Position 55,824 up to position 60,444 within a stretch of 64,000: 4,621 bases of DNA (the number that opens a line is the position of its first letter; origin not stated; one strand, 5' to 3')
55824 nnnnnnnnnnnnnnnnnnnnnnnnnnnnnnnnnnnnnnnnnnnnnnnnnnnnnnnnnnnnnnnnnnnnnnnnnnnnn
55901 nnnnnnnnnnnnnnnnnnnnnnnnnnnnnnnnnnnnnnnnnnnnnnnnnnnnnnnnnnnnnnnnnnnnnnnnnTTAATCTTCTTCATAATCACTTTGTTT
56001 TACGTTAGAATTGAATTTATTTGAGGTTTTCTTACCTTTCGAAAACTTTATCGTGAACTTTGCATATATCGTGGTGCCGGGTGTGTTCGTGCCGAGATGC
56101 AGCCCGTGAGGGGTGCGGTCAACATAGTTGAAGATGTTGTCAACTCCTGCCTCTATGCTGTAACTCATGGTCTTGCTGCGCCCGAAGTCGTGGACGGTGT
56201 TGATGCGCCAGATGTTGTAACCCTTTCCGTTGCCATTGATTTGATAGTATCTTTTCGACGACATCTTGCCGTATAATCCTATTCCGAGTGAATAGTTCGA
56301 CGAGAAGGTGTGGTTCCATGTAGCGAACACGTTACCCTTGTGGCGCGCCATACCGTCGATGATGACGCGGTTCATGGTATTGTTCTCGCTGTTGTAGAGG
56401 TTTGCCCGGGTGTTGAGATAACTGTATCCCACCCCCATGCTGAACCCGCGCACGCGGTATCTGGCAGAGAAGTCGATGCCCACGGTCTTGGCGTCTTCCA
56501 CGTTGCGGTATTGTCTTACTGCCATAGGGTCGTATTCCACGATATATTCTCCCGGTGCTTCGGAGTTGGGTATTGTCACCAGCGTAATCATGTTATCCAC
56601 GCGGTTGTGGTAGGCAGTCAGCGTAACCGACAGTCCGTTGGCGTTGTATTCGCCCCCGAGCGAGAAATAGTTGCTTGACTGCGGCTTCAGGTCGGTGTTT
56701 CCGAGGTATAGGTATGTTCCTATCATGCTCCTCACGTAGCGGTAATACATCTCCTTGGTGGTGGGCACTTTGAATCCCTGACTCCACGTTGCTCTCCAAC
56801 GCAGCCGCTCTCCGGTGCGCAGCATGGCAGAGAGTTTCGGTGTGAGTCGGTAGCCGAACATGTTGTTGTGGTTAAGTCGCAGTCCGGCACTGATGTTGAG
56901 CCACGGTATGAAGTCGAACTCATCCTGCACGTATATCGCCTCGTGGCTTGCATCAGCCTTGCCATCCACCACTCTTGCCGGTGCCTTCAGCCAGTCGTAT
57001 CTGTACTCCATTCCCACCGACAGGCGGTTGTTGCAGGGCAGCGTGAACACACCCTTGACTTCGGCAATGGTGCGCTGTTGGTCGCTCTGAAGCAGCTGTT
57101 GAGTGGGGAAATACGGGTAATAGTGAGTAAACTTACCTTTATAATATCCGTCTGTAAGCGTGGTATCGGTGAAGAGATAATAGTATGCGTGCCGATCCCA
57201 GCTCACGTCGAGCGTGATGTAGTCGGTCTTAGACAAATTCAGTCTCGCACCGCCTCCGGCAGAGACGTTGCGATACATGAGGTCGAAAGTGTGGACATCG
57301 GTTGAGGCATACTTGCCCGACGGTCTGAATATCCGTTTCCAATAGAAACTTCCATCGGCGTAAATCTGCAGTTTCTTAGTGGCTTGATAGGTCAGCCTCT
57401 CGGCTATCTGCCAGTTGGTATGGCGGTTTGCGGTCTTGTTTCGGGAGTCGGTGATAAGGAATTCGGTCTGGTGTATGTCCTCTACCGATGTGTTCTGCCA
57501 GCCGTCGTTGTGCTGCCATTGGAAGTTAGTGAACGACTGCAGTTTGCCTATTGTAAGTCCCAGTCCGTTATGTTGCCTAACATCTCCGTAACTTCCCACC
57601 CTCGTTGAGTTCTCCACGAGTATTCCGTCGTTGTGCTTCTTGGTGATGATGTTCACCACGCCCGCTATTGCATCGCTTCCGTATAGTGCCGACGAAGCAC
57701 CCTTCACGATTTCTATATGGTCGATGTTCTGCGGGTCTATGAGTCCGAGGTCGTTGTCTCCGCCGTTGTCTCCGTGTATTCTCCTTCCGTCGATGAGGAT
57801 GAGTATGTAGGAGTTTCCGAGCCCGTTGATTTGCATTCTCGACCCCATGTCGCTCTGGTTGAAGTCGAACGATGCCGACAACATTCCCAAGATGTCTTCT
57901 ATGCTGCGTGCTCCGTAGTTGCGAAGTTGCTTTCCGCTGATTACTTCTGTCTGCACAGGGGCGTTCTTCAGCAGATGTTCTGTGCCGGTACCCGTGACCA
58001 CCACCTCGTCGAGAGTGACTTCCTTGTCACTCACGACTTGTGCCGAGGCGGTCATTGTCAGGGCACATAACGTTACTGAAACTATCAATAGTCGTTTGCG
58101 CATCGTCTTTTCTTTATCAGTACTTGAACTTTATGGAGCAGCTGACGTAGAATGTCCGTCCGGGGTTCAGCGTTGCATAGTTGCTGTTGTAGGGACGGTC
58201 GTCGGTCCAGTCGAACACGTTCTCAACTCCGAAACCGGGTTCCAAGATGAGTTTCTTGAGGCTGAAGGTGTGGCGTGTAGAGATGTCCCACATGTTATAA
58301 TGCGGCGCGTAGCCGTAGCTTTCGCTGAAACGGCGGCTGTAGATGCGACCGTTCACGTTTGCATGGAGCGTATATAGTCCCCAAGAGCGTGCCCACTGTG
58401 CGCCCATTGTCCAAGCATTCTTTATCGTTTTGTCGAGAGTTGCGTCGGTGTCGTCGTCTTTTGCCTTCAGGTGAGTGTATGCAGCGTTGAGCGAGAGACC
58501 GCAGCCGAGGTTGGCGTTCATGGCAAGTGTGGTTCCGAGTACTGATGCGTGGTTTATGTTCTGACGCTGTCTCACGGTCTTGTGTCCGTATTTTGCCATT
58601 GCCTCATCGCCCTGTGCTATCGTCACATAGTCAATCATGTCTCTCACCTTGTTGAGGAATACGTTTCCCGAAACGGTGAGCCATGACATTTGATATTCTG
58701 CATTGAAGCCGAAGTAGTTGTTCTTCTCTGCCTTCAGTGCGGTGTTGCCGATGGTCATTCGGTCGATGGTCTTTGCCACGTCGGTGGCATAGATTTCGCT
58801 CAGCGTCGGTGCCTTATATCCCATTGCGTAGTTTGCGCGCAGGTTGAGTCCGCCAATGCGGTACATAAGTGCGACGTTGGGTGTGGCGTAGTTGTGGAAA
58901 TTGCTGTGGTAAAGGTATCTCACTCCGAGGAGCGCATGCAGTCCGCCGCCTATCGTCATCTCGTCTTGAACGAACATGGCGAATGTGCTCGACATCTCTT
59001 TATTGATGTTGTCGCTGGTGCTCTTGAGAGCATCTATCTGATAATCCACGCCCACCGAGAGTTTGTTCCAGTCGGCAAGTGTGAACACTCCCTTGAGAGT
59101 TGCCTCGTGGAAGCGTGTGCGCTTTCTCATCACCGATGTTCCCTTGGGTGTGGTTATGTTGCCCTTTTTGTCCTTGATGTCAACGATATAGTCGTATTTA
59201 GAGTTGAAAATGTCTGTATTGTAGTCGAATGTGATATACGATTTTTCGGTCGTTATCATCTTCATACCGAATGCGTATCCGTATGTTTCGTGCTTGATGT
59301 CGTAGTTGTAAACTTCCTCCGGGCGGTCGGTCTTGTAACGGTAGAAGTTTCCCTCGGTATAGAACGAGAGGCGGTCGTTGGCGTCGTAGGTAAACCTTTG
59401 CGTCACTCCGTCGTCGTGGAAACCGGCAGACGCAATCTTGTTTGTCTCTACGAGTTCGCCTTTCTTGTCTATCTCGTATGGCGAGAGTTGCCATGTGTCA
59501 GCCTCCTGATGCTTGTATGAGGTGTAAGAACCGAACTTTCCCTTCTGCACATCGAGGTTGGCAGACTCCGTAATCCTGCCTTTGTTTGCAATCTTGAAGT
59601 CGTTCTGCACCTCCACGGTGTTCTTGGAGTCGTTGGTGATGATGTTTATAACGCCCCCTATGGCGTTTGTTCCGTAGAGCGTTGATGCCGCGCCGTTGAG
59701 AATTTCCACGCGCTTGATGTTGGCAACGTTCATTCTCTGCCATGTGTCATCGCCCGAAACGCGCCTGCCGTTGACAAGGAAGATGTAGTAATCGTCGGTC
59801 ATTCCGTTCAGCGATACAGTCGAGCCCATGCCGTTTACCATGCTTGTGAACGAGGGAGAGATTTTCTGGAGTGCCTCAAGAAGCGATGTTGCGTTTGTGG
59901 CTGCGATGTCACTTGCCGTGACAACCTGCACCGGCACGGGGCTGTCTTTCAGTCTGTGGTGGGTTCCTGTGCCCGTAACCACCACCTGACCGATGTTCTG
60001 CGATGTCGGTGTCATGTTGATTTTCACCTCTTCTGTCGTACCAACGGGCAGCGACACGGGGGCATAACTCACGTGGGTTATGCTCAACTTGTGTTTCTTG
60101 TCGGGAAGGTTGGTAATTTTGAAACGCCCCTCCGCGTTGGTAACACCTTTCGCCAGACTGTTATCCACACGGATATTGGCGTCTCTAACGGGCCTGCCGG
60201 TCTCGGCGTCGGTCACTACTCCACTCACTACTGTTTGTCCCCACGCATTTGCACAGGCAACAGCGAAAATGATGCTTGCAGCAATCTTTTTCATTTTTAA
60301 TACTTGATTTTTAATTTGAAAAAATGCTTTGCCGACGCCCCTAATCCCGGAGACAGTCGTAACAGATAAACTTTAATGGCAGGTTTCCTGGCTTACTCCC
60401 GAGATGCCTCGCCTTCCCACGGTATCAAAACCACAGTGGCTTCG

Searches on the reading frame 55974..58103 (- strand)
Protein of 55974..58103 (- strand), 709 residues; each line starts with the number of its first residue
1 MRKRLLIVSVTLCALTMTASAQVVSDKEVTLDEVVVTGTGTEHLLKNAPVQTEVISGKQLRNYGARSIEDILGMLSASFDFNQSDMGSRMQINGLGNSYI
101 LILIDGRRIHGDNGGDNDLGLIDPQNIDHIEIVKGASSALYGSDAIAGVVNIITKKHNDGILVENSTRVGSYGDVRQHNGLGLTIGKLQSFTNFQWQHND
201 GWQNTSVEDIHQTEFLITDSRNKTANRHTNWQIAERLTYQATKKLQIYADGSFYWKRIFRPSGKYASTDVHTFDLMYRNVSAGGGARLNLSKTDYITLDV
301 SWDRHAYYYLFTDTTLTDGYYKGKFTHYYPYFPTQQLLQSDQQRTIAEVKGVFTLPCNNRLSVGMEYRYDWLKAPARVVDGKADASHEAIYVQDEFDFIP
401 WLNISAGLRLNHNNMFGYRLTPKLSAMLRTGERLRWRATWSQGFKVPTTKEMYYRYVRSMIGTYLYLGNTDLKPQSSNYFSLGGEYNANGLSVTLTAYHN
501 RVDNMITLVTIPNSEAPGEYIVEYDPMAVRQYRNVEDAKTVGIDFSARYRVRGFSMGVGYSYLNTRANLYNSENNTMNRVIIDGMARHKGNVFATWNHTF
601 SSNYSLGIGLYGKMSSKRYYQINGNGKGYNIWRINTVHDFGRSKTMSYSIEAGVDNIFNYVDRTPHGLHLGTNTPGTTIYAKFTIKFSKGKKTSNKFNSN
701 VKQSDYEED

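Call 27: search_protein_families(library=pfam, proteins=[window:55974-58103:-], max_evalue=0.00001)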
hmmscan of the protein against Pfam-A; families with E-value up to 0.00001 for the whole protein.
window:55974-58103:- (709 aa): 2 families
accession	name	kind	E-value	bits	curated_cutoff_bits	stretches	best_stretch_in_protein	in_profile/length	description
PF00593.30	TonB_dep_Rec_b-barrel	-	4.5e-37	129.4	27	1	239-657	38-436/436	TonB dependent receptor-like, beta-barrel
PF07715.20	Plug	-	7.7e-24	84.7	23.9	1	46-149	3-107/107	TonB-dependent Receptor Plug Domain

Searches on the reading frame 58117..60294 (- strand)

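Call 27: search_protein_families(library=pfam, proteins=[window:58117-60294:-], max_evalue=0.00001)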
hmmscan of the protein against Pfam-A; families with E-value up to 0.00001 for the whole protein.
window:58117-60294:- (725 aa): 4 families
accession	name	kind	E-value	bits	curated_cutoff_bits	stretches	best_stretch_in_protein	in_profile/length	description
PF00593.30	TonB_dep_Rec_b-barrel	-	4.5e-35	122.8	27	1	300-692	21-435/436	TonB dependent receptor-like, beta-barrel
PF07715.20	Plug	-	1e-21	77.9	23.9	1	115-215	2-107/107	TonB-dependent Receptor Plug Domain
PF13715.12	CarbopepD_reg_2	-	1.1e-15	57.9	32.2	1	23-106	1-88/88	CarboxypepD_reg-like domain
PF13620.12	CarboxypepD_reg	-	2.3e-12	47.5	32.3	1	23-94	2-81/82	Carboxypeptidase regulatory-like domain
